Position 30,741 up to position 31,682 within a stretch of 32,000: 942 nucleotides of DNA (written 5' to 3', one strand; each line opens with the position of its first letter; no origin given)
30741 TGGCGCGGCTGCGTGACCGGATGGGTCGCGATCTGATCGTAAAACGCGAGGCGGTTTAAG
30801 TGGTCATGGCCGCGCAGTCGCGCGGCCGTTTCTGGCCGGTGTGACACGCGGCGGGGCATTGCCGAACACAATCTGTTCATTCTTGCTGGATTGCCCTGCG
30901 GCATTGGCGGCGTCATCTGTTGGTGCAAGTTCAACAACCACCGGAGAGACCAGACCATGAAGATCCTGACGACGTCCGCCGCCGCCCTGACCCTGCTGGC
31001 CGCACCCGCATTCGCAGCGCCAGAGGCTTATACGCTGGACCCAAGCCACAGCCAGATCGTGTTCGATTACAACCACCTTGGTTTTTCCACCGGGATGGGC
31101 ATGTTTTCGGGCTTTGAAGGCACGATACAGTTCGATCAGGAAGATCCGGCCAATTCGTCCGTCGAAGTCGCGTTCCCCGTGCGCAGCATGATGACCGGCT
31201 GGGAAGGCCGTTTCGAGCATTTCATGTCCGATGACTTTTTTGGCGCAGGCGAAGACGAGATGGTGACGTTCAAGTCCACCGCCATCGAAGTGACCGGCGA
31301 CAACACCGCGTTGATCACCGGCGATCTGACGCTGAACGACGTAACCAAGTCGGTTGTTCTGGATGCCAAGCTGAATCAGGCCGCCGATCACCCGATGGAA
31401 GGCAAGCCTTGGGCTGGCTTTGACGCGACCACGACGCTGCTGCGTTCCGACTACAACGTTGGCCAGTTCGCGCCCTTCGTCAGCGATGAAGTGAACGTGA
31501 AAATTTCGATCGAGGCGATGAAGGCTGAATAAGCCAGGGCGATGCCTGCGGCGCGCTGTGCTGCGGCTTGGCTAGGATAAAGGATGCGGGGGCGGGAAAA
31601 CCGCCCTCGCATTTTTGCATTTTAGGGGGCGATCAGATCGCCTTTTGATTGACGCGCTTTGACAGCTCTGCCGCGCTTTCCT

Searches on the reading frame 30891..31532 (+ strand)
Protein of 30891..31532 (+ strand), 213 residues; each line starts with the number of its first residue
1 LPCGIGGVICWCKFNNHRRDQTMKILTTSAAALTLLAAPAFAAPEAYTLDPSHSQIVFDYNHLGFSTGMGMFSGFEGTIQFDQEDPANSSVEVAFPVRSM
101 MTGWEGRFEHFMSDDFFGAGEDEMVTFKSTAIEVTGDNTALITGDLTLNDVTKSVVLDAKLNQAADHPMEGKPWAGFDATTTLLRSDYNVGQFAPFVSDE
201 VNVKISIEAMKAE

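Call 28: search_protein_families(library=pfam, proteins=[window:30891-31532:+], max_evalue=0.00001)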
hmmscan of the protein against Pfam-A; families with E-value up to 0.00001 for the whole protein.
window:30891-31532:+ (213 aa): 1 family
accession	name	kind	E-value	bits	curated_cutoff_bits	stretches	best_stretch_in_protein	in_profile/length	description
PF04264.18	YceI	-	4.9e-40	137.8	23.7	1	47-209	1-150/150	YceI-like domain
